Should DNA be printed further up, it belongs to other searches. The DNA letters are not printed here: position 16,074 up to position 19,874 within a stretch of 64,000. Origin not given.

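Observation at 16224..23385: Tandem half-size ABC exporters followed by a 1166-aa GT-C glycosyltransferase-like protein carrying PA14 and NHL-repeat domains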

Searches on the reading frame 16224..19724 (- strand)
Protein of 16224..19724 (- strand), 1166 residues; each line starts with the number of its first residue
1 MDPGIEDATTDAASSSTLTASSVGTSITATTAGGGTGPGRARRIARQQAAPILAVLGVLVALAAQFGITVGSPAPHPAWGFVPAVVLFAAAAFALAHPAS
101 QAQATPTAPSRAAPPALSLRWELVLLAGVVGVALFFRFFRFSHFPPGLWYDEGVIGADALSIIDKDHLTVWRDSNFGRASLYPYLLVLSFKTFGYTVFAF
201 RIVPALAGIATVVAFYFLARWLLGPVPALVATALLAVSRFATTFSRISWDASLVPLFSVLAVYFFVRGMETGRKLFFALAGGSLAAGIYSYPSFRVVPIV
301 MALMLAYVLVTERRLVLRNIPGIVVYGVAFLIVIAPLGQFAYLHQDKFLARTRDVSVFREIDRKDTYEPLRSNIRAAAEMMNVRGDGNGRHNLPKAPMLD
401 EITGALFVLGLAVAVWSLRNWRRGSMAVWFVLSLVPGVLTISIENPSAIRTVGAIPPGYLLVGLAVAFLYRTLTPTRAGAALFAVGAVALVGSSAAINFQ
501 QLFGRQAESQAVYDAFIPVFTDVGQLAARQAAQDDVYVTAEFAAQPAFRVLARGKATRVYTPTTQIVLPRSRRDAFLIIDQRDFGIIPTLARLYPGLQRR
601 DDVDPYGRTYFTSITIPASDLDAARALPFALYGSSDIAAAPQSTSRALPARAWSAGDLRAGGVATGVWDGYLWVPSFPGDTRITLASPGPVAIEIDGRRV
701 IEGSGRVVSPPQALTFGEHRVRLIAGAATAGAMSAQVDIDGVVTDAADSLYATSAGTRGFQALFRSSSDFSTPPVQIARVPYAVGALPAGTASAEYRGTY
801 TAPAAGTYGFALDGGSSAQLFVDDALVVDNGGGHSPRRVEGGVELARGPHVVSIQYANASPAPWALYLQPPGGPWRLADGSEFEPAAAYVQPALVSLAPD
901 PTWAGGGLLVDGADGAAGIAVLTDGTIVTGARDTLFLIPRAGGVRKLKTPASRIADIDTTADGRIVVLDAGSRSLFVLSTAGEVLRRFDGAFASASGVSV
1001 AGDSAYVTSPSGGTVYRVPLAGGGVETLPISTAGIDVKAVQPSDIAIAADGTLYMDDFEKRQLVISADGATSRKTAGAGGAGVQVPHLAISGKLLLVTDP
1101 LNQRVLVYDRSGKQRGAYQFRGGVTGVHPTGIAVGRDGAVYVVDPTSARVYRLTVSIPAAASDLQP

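Call 6: search_protein_families(library=pfam, proteins=[window:16224-19724:-], max_evalue=0.1)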
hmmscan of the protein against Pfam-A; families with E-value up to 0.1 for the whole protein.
window:16224-19724:- (1166 aa): 8 families
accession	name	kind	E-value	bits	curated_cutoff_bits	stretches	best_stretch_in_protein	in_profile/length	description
PF13231.12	PMT_2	-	1.7e-13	51.5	26.1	1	181-336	5-156/160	Dolichyl-phosphate-mannose-protein mannosyltransferase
PF07691.17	PA14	-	9e-11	42.2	24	1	788-873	42-138/147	PA14 domain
PF02516.20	STT3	-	6.7e-05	23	24.5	1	198-335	97-237/405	Oligosaccharyl transferase STT3, N-terminal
PF01436.27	NHL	-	0.00027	21.2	20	0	1128-1144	3-19/28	NHL repeat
PF25021.1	TEN_NHL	-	0.0018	17.7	27.1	0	1127-1149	142-164/357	Teneurin NHL domain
PF13360.13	PQQ_2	-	0.019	15.1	27.6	1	915-1113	25-227/233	Outer membrane protein assembly factor BamB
PF24684.1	Vgb_lyase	-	0.053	12.8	50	0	1037-1155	10-125/290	Virginiamycin B lyase family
PF02393.21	US22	-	0.074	13.6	35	0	1132-1154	84-106/124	US22 like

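Call 7: search_protein_families(library=ncbifam, proteins=[window:16224-19724:-], max_evalue=0.1)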
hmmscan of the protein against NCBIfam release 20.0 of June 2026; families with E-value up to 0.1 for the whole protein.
window:16224-19724:- (1166 aa): 4 families
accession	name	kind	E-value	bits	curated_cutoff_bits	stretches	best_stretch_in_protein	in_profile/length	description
TIGR03663.1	TIGR03663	subfamily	5.1e-11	42.2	126.25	1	129-317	7-190/435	flippase activity-associated protein Agl23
NF035926.1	scyF_NHL_VPEP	equivalog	0.00069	18.9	350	1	1042-1150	154-270/376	scytonemin biosynthesis PEP-CTERM protein ScyF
NF033206.1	ScyE_fam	subfamily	0.006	16.1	80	0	912-1018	214-332/333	ScyD/ScyE family protein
TIGR02604.1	Piru_Ver_Nterm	subfamily_domain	0.031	13.7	122.2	0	1040-1077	321-358/367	PVC-type heme-binding CxxCH protein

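Call 10: find_homologous_proteins(query=window:16224-19724:-, max_evalue=0.00001)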
Query window:16224-19724:- (1166 aa): 115 proteins with E <= 0.00001 among 8000 candidates.
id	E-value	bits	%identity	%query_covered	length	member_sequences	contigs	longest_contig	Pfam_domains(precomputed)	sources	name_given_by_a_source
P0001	0.0e+0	2532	100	100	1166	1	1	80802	PF07691.18,PF13231.13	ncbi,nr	ncbi:MAG: glycosyltransferase family 39 protein [Dehalococcoidia bacterium]|nr:glycosyltransferase f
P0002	0.0e+0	1548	64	94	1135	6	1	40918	PF07691.18,PF01436.28,PF13231.13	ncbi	ncbi:MAG: glycosyltransferase family 39 protein [Dehalococcoidia bacterium]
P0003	0.0e+0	1542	64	94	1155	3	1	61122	PF07691.18,PF02516.21,PF01436.28,PF13231.13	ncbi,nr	ncbi:MAG: glycosyltransferase family 39 protein [Chloroflexota bacterium]|nr:glycosyltransferase fam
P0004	0.0e+0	1415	59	94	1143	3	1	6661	PF07691.18,PF01436.28,PF13231.13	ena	-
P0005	0.0e+0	1353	56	94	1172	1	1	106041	PF07691.18,PF01436.28,PF13231.13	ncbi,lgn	-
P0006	0.0e+0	1349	56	96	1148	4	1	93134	PF07691.18,PF01436.28,PF13231.13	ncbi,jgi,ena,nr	ncbi:MAG TPA: glycosyltransferase family 39 protein [Dehalococcoidia bacterium]|nr:glycosyltransfera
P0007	0.0e+0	1349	55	96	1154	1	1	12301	PF07691.18,PF02516.21,PF01436.28,PF13231.13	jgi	jgi:hypothetical protein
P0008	0.0e+0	1346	56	96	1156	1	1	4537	PF07691.18,PF13231.13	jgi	jgi:4-amino-4-deoxy-L-arabinose transferase-like glycosyltransferase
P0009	0.0e+0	1341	56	95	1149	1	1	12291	PF13231.13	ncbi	-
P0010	0.0e+0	1194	51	94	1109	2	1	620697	PF07691.18,PF01436.28,PF25021.2,PF13231.13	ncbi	ncbi:MAG: glycosyltransferase family 39 protein [Dehalococcoidia bacterium]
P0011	0.0e+0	1188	51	95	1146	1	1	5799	PF07691.18,PF01436.28,PF13231.13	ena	-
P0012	0.0e+0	1153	51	94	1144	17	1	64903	PF07691.18,PF01436.28,PF13231.13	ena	-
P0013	0.0e+0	1128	52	94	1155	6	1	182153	PF07691.18,PF01436.28,PF13231.13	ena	-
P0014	0.0e+0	1124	50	95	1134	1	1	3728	PF07691.18,PF01436.28,PF13231.13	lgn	-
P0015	0.0e+0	1116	50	96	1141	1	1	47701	PF07691.18,PF01436.28,PF13231.13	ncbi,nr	ncbi:MAG: glycosyltransferase family 39 protein [Chloroflexi bacterium]|nr:glycosyltransferase famil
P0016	0.0e+0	1100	48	94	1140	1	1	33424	PF07691.18,PF01436.28,PF13231.13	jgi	jgi:4-amino-4-deoxy-L-arabinose transferase-like glycosyltransferase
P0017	0.0e+0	1093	48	96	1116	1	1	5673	PF07691.18,PF01436.28,PF13231.13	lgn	-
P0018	0.0e+0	1092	51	94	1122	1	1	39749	PF07691.18,PF01436.28,PF13231.13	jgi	jgi:4-amino-4-deoxy-L-arabinose transferase-like glycosyltransferase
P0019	0.0e+0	1083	48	95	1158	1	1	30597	PF01436.28,PF13231.13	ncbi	-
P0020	0.0e+0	1072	49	94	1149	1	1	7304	PF07691.18,PF01436.28,PF13231.13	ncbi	-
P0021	0.0e+0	1063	49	96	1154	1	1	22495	PF07691.18,PF13231.13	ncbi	-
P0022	0.0e+0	1060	49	96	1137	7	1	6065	PF07691.18,PF13231.13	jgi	-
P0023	0.0e+0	1050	48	94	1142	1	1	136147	PF13231.13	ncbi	-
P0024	0.0e+0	1049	49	94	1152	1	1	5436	PF07691.18,PF13231.13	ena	-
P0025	0.0e+0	1043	47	96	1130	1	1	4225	PF07691.18,PF24684.2,PF01436.28,PF13231.13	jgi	jgi:4-amino-4-deoxy-L-arabinose transferase-like glycosyltransferase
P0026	0.0e+0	1035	47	95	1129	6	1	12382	PF07691.18,PF01436.28,PF13231.13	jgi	jgi:4-amino-4-deoxy-L-arabinose transferase-like glycosyltransferase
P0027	0.0e+0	1018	48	95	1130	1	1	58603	PF07691.18,PF01436.28,PF13231.13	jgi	jgi:4-amino-4-deoxy-L-arabinose transferase-like glycosyltransferase/streptogramin lyase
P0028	0.0e+0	1018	46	95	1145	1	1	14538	PF07691.18,PF01436.28,PF13231.13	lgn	-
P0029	0.0e+0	1017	47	90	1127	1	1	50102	PF07691.18,PF01436.28,PF13231.13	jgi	jgi:4-amino-4-deoxy-L-arabinose transferase-like glycosyltransferase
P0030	0.0e+0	1017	47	95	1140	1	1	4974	PF07691.18,PF01436.28,PF13231.13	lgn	-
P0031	0.0e+0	1013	45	96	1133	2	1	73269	PF07691.18,PF13231.13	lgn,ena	-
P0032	8.8e-298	1009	47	95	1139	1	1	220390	PF07691.18,PF13231.13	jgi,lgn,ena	-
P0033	4.5e-296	1003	47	97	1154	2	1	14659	PF07691.18,PF01436.28,PF08450.19,PF13231.13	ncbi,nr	ncbi:MAG TPA: glycosyltransferase family 39 protein [Dehalococcoidia bacterium]|nr:glycosyltransfera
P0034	2.3e-295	1001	47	94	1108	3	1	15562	PF07691.18,PF01436.28,PF13231.13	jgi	-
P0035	5.1e-295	1000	46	96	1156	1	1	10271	PF07691.18,PF01436.28,PF13231.13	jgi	jgi:4-amino-4-deoxy-L-arabinose transferase-like glycosyltransferase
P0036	1.2e-294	999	48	88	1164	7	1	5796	PF07691.18,PF01436.28,PF13231.13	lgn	-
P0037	1.7e-294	998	48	95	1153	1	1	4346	PF07691.18,PF01436.28,PF08450.19,PF13231.13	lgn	-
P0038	1.5e-293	995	47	94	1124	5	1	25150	PF07691.18,PF01436.28,PF13231.13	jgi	jgi:4-amino-4-deoxy-L-arabinose transferase-like glycosyltransferase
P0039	4.2e-290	984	45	96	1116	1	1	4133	PF07691.18,PF01436.28,PF13231.13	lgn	-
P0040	4.6e-289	980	47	95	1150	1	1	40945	PF07691.18,PF01436.28,PF13231.13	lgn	-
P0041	9.3e-287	972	45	93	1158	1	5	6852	PF07691.18,PF01436.28,PF13231.13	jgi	jgi:4-amino-4-deoxy-L-arabinose transferase-like glycosyltransferase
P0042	3.0e-285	967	46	95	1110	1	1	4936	PF01436.28,PF13231.13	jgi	-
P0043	3.6e-277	941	45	91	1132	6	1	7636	PF07691.18,PF13231.13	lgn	-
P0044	1.7e-274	932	44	96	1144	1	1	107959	PF02366.25,PF01436.28,PF13231.13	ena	-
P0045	1.5e-271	922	46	89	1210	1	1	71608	PF07691.18,PF01436.28,PF13231.13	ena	-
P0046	6.2e-261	887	57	60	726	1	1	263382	PF13231.13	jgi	jgi:4-amino-4-deoxy-L-arabinose transferase-like glycosyltransferase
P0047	1.6e-218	746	50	63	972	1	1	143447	PF13231.13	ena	-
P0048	9.7e-218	744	40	94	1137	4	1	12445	PF07691.18,PF23500.2,PF22807.3,PF24684.2,PF01436.28,PF08450.19,PF13231.13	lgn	-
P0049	4.6e-209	715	39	89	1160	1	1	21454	PF07691.18,PF23500.2,PF24684.2,PF01436.28,PF08450.19,PF13231.13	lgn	-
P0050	1.0e-194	668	54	48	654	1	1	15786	PF13231.13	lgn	-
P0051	2.5e-166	574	41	71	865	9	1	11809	PF13231.13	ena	-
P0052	4.4e-166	573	41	70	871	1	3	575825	PF02366.25,PF13231.13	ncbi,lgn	-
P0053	6.6e-153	529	45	53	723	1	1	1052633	PF13231.13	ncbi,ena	-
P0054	6.4e-109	384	29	89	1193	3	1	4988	PF07691.18,PF17170.11,PF01436.28,PF25021.2,PF06739.18,PF08450.19,PF13231.13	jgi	jgi:DNA-binding beta-propeller fold protein YncE/4-amino-4-deoxy-L-arabinose transferase-like glycos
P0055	4.4e-101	358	29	89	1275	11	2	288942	PF07691.18,PF01436.28,PF08450.19,PF13231.13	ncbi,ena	-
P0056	2.0e-99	352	28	89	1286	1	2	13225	PF07691.18,PF01436.28,PF08450.19,PF13231.13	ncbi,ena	-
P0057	6.9e-97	344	28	89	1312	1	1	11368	PF07691.18,PF01436.28,PF08450.19,PF13231.13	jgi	jgi:4-amino-4-deoxy-L-arabinose transferase-like glycosyltransferase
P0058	6.7e-96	340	29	89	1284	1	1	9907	PF07691.18,PF24684.2,PF01436.28,PF13231.13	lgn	-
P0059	8.3e-96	340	29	88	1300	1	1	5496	PF07691.18,PF01436.28,PF08450.19,PF13231.13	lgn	-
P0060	8.2e-93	330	28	89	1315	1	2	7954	PF07691.18,PF01436.28,PF08450.19,PF13231.13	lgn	-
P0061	8.5e-93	330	29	89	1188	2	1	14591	PF07691.18,PF02366.25,PF24684.2,PF01436.28,PF13231.13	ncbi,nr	ncbi:MAG: PA14 domain-containing protein, partial [Caldilineales bacterium]|nr:PA14 domain-containin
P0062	1.4e-92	329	29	91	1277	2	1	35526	PF07691.18,PF01436.28,PF08450.19,PF13231.13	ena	-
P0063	8.5e-92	327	28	89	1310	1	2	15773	PF07691.18,PF01436.28,PF08450.19,PF13231.13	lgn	-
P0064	9.1e-92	327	30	65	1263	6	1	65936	PF07691.18,PF24684.2,PF01436.28,PF08450.19,PF13231.13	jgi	jgi:hypothetical protein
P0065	2.1e-91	325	27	89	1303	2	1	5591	PF07691.18,PF01436.28,PF08450.19,PF13231.13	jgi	jgi:DNA-binding beta-propeller fold protein YncE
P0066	4.8e-91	324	26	72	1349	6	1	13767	PF07691.18,PF24684.2,PF01436.28,PF08450.19,PF13231.13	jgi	-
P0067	1.6e-90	323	28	87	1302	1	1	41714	PF07691.18,PF01436.28,PF13231.13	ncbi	ncbi:MAG: PA14 domain-containing protein [Anaerolineae bacterium]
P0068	3.2e-90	322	29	89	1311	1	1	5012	PF07691.18,PF24684.2,PF01436.28,PF08450.19,PF13231.13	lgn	-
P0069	6.6e-87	311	29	67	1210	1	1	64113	PF07691.18,PF13231.13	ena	-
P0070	1.6e-85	306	28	89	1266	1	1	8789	PF07691.18,PF02366.25,PF24684.2,PF01436.28,PF08450.19,PF13231.13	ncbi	-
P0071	2.3e-80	289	29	81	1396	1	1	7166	PF07691.18,PF24684.2,PF01436.28,PF13231.13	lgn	-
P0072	1.3e-75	273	28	92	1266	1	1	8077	PF07691.18,PF02366.25,PF24684.2,PF01436.28,PF13231.13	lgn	-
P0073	3.8e-73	265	28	35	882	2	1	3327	PF07691.18,PF13231.13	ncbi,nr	ncbi:MAG TPA: glycosyltransferase family 39 protein, partial [Anaerolineae bacterium]|nr:glycosyltra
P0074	6.9e-67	244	27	87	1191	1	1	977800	PF07691.18,PF24684.2,PF01436.28,PF13231.13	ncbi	ncbi:MAG: glycosyltransferase family 39 protein [Chloroflexota bacterium]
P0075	1.5e-64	237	31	52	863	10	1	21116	PF07691.18,PF13231.13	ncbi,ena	-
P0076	8.4e-62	227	29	64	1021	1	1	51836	PF07691.18,PF13231.13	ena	-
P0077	9.5e-62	227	28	64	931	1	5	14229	PF07691.18,PF13231.13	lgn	-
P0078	1.2e-60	224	29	65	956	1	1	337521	PF07691.18,PF13231.13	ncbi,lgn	-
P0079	1.8e-60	223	28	65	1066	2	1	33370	PF07691.18,PF24463.2,PF13231.13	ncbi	-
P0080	4.7e-59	218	28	63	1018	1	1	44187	PF07691.18,PF13231.13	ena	-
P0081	6.5e-58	215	31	45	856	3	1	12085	PF07691.18,PF13231.13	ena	-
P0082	9.0e-58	214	26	88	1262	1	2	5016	PF07691.18,PF24684.2,PF01436.28,PF13231.13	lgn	-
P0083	1.4e-57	213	28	66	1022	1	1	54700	PF07691.18,PF13231.13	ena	-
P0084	1.2e-55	207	29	66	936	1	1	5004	PF07691.18,PF02366.25,PF13231.13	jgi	jgi:4-amino-4-deoxy-L-arabinose transferase-like glycosyltransferase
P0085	2.0e-55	206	27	64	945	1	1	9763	PF07691.18,PF13231.13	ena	-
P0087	2.0e-51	193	27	63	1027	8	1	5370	PF13240.12,PF07691.18,PF12773.14,PF24463.2,PF13248.12,PF13231.13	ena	-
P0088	1.9e-48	183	28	66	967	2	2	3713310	PF07691.18,PF13231.13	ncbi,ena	-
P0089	2.0e-48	183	28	62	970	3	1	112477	PF07691.18,PF13231.13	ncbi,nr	ncbi:MAG: glycosyltransferase family 39 protein [Dehalococcoidia bacterium]|nr:glycosyltransferase f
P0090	1.5e-47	180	28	63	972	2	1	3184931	PF07691.18,PF13231.13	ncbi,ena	-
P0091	1.5e-46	177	27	64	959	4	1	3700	PF07691.18,PF13231.13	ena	-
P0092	3.0e-46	176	27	64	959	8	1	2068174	PF07691.18,PF13231.13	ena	-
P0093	2.0e-45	173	27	62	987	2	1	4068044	PF13231.13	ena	-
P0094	1.7e-44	170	32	43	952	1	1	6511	PF13231.13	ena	-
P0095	1.6e-42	164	26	67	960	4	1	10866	PF07691.18,PF13231.13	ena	-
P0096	4.5e-42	162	25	66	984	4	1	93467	PF07691.18,PF13231.13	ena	-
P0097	2.0e-41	160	32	36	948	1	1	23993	PF07691.18,PF13231.13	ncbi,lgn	-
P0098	9.7e-41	158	26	64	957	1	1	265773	PF07691.18,PF13231.13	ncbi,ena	-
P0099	3.0e-40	156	30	36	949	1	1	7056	PF07691.18,PF13231.13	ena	-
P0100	5.7e-38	149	35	29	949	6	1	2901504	PF07691.18,PF13231.13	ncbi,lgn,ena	-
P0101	5.7e-37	145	31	34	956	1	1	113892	PF07691.18,PF13231.13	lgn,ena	-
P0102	5.2e-36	142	26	64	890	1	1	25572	PF07691.18,PF13231.13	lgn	-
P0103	7.3e-36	142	30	34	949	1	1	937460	PF07691.18,PF13231.13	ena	-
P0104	9.2e-36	141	25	87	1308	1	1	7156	PF07691.18,PF01436.28,PF08450.19,PF13231.13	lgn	-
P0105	3.0e-34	136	25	62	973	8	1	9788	PF07691.18,PF13231.13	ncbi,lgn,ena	-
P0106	1.7e-32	130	29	29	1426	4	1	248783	PF02516.21,PF13231.13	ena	-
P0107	4.4e-32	129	30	29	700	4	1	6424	PF13231.13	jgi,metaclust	metaclust:\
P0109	1.0e-28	118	31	36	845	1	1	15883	PF13231.13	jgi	-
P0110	6.7e-22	95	28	41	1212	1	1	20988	PF07691.18,PF24684.2,PF01436.28,PF08450.19,PF13231.13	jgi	-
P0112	1.4e-7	48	23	59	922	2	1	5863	PF07691.18,PF13231.13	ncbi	-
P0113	2.7e-6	44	27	18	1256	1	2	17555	PF13231.13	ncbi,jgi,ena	-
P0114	3.1e-6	43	28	21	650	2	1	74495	PF02366.25,PF13231.13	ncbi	-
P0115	7.9e-6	42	25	67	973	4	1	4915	PF13231.13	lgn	-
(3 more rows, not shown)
